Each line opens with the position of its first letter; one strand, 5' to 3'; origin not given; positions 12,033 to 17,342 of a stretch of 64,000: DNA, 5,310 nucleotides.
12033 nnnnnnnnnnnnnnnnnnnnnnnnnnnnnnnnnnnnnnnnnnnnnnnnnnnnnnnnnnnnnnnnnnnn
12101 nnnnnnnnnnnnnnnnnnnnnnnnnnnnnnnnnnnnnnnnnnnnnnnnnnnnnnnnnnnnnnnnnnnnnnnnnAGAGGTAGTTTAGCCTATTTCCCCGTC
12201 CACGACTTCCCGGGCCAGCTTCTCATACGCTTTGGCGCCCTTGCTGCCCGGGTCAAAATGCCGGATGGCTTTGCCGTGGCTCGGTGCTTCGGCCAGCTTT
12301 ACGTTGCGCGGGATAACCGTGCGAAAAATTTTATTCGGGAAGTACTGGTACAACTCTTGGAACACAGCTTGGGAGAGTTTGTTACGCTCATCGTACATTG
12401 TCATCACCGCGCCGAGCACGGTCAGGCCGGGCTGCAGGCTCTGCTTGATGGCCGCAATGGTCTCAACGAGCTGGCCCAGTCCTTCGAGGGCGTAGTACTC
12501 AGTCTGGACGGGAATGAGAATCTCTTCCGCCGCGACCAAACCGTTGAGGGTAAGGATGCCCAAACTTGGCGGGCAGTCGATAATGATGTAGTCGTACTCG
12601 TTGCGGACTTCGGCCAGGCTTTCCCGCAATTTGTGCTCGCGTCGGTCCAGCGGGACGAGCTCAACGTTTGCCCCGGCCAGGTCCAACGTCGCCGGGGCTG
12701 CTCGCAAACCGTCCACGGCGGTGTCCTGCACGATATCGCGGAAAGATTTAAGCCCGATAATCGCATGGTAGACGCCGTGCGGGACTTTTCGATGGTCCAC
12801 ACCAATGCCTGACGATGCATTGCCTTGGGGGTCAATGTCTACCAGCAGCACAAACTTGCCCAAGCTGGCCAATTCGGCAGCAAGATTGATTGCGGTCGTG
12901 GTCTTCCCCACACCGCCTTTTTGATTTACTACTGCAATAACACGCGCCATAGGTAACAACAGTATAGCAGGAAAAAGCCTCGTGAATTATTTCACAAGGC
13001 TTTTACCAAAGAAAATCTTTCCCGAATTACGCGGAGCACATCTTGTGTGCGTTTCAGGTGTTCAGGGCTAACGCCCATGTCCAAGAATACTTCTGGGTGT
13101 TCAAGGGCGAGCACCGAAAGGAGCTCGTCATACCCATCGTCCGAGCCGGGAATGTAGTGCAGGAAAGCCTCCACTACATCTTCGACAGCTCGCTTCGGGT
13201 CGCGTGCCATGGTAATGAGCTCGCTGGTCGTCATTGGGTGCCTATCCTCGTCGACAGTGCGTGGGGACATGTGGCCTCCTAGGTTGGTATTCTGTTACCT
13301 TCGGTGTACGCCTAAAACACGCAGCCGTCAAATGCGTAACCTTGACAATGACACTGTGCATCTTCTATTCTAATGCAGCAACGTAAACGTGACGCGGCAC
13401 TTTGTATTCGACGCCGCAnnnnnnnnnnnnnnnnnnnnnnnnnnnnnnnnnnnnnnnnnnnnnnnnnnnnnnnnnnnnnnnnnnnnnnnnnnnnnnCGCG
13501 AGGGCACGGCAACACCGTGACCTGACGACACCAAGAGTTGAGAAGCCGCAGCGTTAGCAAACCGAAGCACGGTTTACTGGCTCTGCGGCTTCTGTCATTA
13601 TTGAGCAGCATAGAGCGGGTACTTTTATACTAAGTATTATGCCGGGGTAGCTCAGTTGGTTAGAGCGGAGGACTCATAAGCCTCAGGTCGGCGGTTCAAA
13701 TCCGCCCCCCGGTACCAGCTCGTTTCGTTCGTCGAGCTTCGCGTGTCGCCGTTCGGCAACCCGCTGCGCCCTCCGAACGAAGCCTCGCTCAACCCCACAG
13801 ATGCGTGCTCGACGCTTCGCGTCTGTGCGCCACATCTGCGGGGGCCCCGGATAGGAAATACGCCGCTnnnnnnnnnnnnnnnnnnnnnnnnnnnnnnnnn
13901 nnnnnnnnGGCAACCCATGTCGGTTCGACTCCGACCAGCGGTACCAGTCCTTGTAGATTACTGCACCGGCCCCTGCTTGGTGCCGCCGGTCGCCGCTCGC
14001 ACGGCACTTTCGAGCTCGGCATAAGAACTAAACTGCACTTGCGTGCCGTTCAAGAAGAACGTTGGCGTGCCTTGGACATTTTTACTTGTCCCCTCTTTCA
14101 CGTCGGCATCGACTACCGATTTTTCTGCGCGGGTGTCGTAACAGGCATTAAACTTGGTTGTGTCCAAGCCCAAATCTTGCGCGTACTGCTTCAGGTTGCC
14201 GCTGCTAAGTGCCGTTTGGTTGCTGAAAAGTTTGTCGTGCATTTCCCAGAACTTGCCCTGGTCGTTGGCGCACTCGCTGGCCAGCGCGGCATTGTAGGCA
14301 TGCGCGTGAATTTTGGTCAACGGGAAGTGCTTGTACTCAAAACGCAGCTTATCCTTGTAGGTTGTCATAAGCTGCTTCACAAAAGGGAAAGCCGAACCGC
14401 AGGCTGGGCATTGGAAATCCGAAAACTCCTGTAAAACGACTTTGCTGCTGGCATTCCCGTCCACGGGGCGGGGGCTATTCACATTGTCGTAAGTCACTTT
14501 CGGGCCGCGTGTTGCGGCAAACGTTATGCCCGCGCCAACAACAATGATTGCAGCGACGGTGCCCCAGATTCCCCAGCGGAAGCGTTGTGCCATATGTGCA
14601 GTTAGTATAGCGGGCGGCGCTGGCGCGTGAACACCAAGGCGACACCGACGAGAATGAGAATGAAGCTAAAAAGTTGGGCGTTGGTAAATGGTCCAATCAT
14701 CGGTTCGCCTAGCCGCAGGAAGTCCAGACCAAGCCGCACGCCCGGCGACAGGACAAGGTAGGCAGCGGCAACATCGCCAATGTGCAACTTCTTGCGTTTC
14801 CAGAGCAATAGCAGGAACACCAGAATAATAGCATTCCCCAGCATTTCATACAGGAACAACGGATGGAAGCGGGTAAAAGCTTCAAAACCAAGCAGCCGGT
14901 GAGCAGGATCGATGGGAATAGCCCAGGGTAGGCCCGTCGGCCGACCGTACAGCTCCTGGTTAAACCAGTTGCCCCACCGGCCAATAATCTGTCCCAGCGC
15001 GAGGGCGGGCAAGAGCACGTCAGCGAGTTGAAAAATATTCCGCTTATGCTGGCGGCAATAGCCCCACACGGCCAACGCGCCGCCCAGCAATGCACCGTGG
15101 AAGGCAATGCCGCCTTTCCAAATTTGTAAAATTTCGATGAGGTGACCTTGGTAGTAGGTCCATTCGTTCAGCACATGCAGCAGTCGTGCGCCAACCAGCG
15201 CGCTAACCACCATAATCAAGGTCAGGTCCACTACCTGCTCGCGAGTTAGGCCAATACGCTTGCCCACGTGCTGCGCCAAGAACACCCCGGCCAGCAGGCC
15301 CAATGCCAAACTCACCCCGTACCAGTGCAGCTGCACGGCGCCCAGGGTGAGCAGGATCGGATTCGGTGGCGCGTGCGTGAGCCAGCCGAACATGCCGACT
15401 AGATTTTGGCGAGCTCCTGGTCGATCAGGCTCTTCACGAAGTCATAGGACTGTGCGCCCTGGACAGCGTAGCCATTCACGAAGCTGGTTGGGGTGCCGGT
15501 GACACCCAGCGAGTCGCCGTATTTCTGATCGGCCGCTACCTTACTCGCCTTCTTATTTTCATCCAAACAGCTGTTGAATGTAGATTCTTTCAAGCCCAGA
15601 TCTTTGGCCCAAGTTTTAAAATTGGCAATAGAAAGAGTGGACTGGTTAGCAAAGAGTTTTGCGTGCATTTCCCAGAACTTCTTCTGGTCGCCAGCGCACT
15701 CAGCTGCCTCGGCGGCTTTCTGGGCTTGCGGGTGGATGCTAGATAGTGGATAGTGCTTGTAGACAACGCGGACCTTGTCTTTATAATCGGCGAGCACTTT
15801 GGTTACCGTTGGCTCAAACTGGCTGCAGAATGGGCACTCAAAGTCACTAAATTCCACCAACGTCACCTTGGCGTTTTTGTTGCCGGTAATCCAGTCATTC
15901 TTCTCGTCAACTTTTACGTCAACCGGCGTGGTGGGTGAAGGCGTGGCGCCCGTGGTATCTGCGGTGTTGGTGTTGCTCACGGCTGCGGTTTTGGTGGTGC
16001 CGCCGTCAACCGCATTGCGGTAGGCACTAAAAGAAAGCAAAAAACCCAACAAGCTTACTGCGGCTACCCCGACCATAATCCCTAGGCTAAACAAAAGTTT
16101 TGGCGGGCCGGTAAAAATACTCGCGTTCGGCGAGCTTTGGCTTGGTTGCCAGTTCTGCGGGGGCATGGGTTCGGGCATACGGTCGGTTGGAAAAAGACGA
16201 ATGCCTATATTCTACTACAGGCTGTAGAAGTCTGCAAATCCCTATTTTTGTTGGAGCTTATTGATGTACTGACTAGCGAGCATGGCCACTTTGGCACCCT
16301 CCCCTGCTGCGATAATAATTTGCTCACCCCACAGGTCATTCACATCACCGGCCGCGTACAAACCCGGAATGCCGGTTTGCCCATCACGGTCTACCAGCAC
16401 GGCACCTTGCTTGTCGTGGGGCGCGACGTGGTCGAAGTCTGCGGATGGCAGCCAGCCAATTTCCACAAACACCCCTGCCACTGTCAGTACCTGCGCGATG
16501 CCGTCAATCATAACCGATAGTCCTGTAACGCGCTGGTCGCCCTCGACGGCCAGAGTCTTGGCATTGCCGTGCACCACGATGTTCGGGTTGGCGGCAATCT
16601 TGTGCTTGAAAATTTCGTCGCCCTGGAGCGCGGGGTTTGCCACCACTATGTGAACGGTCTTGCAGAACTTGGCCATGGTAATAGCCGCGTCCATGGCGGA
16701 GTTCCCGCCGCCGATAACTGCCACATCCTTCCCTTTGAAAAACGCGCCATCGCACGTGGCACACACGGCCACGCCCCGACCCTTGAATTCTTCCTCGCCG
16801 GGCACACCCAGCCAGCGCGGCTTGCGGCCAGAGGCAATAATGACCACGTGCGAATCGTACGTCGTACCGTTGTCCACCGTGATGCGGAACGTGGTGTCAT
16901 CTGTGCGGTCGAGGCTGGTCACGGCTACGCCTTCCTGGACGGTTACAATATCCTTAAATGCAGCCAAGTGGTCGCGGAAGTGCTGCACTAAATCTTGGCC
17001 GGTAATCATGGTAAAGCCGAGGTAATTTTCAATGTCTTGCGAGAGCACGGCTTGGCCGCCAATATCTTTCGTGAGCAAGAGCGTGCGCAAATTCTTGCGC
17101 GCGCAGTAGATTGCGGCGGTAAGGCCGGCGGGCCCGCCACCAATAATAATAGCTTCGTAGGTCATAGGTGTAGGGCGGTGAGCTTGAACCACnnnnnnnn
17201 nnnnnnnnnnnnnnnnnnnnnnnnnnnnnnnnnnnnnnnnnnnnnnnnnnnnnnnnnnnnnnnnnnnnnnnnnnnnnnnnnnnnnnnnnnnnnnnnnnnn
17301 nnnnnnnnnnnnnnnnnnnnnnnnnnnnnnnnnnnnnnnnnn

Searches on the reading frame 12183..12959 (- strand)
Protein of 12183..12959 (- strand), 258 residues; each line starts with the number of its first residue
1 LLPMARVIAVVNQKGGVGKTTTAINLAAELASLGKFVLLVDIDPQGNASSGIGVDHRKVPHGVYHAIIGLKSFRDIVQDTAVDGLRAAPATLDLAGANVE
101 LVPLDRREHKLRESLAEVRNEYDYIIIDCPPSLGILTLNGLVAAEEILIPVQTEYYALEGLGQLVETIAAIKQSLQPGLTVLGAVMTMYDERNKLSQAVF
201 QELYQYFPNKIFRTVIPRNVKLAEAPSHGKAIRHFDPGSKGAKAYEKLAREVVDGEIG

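Call 86: search_protein_families(library=pfam, proteins=[window:12183-12959:-], max_evalue=0.0001)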
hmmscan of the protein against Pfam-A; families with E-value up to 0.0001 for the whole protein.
window:12183-12959:- (258 aa): 7 families
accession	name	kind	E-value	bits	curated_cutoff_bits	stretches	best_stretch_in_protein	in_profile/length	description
PF13614.12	AAA_31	-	7.4e-62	208.9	27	1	6-180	2-176/177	AAA domain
PF01656.29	CbiA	-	7.8e-29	100.6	25.4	1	8-230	1-123/125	CobQ/CobB/MinD/ParA nucleotide binding domain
PF10609.15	ParA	-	1.1e-12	48.4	27.1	1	5-47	3-45/246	NUBPL iron-transfer P-loop NTPase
PF09140.17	MipZ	-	2.9e-11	43.6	20.7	1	7-45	2-40/262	ATPase MipZ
PF00142.24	Fer4_NifH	-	4.4e-10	39.9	25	1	11-49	5-43/271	4Fe-4S iron sulfur cluster binding proteins, NifH/frxC family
PF06564.18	CBP_BcsQ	-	5.2e-10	39.7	21.3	1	7-250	3-231/234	Cellulose biosynthesis protein BcsQ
PF02374.21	ArsA_ATPase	-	1e-08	35.2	24.3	1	10-60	5-55/305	Anion-transporting ATPase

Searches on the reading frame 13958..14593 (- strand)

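Call 86: search_protein_families(library=pfam, proteins=[window:13958-14593:-], max_evalue=0.0001)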
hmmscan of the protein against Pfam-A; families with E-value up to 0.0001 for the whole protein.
window:13958-14593:- (211 aa): 3 families
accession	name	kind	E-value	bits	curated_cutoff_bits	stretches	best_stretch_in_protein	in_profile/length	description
PF13462.12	Thioredoxin_4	-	1.2e-29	104.1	23.2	1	43-198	6-163/165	Thioredoxin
PF01323.26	DSBA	-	4.3e-20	72.8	25.6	1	54-186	2-177/191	DSBA-like thioredoxin domain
PF13743.12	Thioredoxin_5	-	8.6e-06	26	27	0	96-181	71-163/186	Thioredoxin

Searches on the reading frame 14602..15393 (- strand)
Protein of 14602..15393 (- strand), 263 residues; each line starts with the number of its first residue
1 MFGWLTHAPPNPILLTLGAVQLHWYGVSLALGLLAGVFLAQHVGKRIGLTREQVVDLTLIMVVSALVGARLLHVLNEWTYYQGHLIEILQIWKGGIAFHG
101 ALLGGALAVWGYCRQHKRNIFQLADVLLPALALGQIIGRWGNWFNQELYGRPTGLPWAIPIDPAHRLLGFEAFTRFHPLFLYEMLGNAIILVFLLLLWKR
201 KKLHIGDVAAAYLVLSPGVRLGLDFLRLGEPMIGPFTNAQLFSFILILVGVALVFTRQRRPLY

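Call 86: search_protein_families(library=pfam, proteins=[window:14602-15393:-], max_evalue=0.0001)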
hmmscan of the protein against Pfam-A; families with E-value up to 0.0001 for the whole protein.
window:14602-15393:- (263 aa): 1 family
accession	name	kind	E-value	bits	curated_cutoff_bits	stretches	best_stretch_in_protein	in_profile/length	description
PF01790.23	LGT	-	3.1e-66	223.6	24.9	1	12-255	1-239/240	Prolipoprotein diacylglyceryl transferase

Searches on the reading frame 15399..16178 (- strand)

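Call 86: search_protein_families(library=pfam, proteins=[window:15399-16178:-], max_evalue=0.0001)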
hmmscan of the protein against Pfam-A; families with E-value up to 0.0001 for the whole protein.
window:15399-16178:- (259 aa): 3 families
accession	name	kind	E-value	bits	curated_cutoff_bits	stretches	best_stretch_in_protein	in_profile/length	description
PF13462.12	Thioredoxin_4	-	5.8e-32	111.6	23.2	1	93-253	3-164/165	Thioredoxin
PF01323.26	DSBA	-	1.4e-22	80.8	25.6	1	106-252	1-190/191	DSBA-like thioredoxin domain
PF13098.12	Thioredoxin_2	-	7.4e-09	36.3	27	1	101-234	3-81/104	Thioredoxin-like domain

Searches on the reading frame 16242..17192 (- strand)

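Call 86: search_protein_families(library=pfam, proteins=[window:16242-17192:-], max_evalue=0.0001)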
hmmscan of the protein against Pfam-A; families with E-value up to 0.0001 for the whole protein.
window:16242-17192:- (316 aa): 10 families
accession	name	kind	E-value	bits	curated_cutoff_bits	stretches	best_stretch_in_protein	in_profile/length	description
PF07992.20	Pyr_redox_2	-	1.2e-41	143.5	26.1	1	13-299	2-291/291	Pyridine nucleotide-disulphide oxidoreductase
PF13738.12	Pyr_redox_3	-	3e-25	89.5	30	1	63-282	78-305/305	Pyridine nucleotide-disulphide oxidoreductase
PF00890.30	FAD_binding_2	-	2.4e-13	50.5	20.4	1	14-80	2-72/414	FAD binding domain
PF03486.20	HI0933_like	-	7.2e-11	42.4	50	0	13-42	2-31/244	HI0933-like protein Rossmann domain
PF12831.13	FAD_oxidored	-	2.5e-10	40.7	27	1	15-78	3-70/416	FAD dependent oxidoreductase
PF00070.33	Pyr_redox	-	4.4e-10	40.4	22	1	157-226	2-78/82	Pyridine nucleotide-disulphide oxidoreductase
PF01134.28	GIDA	-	1.9e-09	37.5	22.1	1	14-46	2-34/391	Glucose inhibited division protein A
PF01946.23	Thi4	-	7.7e-07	29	26.2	0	13-46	19-55/235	Thi4 family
PF13450.12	NAD_binding_8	-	2.1e-06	28.4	21.9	1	16-48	1-35/68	NAD(P)-binding Rossmann-like domain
PF01266.30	DAO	-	5.2e-05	23.4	27.9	0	14-46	2-35/353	FAD dependent oxidoreductase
